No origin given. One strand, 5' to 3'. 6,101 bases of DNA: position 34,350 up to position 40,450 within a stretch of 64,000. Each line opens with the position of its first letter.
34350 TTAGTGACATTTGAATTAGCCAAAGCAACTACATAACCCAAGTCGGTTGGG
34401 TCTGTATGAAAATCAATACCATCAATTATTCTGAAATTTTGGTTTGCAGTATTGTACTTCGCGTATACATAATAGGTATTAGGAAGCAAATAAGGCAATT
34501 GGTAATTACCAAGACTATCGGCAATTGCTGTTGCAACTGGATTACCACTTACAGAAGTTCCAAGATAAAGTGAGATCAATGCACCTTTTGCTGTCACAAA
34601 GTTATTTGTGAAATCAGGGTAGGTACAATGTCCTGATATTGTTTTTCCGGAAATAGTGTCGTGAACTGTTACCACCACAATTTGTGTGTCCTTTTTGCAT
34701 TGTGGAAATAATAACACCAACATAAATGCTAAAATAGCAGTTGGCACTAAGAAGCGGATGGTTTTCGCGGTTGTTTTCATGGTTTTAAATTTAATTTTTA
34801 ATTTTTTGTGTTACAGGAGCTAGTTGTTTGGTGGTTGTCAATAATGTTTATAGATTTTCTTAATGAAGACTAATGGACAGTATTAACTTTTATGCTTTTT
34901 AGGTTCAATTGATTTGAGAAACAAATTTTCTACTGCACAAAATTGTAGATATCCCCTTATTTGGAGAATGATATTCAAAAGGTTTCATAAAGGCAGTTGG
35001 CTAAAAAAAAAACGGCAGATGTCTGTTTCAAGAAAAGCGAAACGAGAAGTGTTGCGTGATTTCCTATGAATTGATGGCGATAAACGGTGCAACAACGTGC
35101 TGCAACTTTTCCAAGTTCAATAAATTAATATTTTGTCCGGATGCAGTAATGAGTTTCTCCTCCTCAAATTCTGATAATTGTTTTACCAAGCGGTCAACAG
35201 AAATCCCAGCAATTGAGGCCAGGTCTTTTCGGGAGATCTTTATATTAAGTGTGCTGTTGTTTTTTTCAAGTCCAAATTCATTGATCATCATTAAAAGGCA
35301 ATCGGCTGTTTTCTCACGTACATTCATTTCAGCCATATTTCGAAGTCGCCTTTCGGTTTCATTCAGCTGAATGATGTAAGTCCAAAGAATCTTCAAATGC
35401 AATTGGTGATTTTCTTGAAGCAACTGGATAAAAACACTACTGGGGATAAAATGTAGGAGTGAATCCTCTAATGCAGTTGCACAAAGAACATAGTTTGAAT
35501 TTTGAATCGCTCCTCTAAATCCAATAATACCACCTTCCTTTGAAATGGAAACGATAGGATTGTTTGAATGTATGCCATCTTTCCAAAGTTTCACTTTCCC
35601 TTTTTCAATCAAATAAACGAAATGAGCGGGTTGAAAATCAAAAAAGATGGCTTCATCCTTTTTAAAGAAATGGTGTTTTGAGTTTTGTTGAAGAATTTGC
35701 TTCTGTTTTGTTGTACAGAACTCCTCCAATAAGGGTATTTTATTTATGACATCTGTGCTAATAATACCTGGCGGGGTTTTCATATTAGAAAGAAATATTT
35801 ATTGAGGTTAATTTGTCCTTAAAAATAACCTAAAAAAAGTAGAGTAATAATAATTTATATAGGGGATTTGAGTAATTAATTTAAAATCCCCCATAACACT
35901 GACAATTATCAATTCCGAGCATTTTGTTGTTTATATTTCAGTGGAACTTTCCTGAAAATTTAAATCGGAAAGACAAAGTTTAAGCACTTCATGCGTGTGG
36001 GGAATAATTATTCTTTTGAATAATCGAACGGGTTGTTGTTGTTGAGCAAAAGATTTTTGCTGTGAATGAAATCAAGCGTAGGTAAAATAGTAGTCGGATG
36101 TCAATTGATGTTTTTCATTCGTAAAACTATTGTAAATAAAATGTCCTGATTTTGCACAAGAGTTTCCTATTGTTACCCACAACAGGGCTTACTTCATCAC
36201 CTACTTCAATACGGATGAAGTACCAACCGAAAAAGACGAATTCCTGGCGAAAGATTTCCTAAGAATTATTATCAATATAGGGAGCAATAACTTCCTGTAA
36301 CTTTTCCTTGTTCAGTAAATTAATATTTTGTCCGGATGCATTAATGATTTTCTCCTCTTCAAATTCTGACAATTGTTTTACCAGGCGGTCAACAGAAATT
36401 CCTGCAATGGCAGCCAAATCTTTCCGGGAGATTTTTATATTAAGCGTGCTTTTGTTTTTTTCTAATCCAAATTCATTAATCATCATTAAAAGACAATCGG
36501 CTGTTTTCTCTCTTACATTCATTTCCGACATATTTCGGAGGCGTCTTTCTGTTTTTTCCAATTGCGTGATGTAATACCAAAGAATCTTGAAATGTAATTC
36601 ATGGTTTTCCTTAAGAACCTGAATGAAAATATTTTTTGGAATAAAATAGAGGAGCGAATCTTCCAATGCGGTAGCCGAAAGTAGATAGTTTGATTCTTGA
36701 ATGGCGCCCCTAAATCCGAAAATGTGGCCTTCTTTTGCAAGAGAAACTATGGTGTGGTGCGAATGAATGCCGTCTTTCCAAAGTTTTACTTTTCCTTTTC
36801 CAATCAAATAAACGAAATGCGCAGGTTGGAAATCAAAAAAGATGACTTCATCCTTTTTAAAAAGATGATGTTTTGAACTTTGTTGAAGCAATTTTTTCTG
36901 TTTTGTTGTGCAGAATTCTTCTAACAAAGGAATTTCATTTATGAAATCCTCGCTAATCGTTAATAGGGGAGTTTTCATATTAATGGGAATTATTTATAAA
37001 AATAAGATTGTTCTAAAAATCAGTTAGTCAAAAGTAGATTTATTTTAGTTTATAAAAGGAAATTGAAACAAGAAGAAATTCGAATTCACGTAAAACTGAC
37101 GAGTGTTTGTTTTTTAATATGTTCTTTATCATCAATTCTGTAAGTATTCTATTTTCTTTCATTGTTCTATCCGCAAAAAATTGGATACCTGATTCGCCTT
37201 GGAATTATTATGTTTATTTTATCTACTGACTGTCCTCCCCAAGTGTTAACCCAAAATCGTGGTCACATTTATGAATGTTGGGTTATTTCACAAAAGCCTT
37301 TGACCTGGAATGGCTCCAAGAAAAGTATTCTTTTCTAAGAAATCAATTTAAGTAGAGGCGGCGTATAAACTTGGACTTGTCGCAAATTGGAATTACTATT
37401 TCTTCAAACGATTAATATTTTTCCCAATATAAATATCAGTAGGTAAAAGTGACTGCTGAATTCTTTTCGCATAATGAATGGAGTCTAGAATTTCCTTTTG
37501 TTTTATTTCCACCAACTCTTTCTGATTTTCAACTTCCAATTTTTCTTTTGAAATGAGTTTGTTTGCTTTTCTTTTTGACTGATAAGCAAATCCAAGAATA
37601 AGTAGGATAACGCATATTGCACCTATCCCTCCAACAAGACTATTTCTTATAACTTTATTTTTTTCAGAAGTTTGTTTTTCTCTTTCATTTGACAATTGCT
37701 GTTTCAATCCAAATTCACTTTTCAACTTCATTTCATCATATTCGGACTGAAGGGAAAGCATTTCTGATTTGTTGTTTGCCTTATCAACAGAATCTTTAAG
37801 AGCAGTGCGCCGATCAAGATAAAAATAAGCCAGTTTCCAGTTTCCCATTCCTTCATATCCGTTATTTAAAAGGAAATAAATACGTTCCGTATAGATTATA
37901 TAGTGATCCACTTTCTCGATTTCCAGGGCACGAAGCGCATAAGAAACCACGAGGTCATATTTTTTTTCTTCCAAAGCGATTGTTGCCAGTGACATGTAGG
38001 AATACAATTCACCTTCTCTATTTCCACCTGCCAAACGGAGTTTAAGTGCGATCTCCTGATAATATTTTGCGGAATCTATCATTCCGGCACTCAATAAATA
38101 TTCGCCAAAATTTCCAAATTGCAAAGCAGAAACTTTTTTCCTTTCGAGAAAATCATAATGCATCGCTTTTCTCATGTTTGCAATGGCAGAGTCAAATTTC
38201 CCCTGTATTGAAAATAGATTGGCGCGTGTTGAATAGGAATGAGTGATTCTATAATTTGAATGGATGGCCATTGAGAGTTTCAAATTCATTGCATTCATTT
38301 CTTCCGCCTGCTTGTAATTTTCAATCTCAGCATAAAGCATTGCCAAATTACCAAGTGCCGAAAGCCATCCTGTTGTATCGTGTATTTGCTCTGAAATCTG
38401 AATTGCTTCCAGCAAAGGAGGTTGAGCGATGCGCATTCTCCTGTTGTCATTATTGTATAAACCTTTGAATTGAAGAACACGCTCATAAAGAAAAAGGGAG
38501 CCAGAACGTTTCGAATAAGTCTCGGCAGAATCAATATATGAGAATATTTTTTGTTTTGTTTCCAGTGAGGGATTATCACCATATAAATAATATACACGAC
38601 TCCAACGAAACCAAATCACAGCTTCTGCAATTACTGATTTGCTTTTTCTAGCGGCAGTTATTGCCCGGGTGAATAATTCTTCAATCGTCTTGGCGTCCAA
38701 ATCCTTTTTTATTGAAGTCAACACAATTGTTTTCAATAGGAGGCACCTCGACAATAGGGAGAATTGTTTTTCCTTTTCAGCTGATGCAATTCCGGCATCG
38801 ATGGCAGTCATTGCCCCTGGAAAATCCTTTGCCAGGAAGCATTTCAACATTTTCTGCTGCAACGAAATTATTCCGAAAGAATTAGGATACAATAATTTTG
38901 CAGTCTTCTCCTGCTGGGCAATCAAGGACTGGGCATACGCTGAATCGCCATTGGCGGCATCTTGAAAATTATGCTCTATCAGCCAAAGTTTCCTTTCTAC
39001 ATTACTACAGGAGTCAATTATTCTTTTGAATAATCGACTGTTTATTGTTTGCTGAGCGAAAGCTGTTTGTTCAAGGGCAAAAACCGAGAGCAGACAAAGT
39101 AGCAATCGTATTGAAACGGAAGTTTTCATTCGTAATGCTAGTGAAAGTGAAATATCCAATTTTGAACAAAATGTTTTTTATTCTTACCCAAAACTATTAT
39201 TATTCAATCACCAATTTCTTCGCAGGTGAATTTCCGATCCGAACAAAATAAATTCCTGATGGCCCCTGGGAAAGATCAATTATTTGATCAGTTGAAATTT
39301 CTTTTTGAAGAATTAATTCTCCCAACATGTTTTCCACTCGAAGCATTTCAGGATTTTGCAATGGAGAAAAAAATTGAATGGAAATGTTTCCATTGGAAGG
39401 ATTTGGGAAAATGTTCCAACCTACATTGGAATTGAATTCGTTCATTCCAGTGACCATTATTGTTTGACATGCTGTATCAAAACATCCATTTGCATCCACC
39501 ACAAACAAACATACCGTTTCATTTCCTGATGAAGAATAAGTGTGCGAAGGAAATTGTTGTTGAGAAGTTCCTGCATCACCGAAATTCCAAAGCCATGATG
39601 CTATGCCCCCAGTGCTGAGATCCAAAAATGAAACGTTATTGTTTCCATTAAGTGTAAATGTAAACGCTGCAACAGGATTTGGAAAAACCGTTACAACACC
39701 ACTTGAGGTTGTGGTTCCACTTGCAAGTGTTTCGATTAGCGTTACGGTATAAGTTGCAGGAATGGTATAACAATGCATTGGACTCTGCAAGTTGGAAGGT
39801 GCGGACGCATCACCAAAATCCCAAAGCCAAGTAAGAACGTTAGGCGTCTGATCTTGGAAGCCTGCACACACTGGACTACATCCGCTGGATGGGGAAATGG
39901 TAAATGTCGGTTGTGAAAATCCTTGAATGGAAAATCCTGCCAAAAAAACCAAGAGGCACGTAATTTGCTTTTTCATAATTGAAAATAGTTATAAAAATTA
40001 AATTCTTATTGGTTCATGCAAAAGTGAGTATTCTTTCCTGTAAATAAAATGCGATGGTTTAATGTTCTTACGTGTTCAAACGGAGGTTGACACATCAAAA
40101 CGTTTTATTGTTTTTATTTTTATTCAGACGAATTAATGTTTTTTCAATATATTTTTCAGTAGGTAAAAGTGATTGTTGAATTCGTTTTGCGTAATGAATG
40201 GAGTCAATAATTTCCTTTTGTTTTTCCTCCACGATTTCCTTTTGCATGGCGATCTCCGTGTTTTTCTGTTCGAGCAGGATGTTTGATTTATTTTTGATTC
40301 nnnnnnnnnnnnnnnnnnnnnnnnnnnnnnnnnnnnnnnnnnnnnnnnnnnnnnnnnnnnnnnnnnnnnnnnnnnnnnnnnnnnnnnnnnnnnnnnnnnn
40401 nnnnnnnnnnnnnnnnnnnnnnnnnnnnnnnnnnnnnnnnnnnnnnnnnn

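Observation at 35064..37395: Tandem Crp/Fnr regulator duplication with a leftover 5' fragment of a sensor gene between the copies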

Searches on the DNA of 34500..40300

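Call 47: search_rna_families(source=window, start=34500, end=40300, threshold=evalue, max_evalue=1)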
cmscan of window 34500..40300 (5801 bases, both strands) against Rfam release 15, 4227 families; matches with E-value up to 1: 0.
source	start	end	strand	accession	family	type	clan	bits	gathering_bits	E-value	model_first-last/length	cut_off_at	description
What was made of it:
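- On Known structured RNA: No hit at E<=1 in 34500-40300 (call 47).
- Tried and rejected: Rfam gave nothing (call 47).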
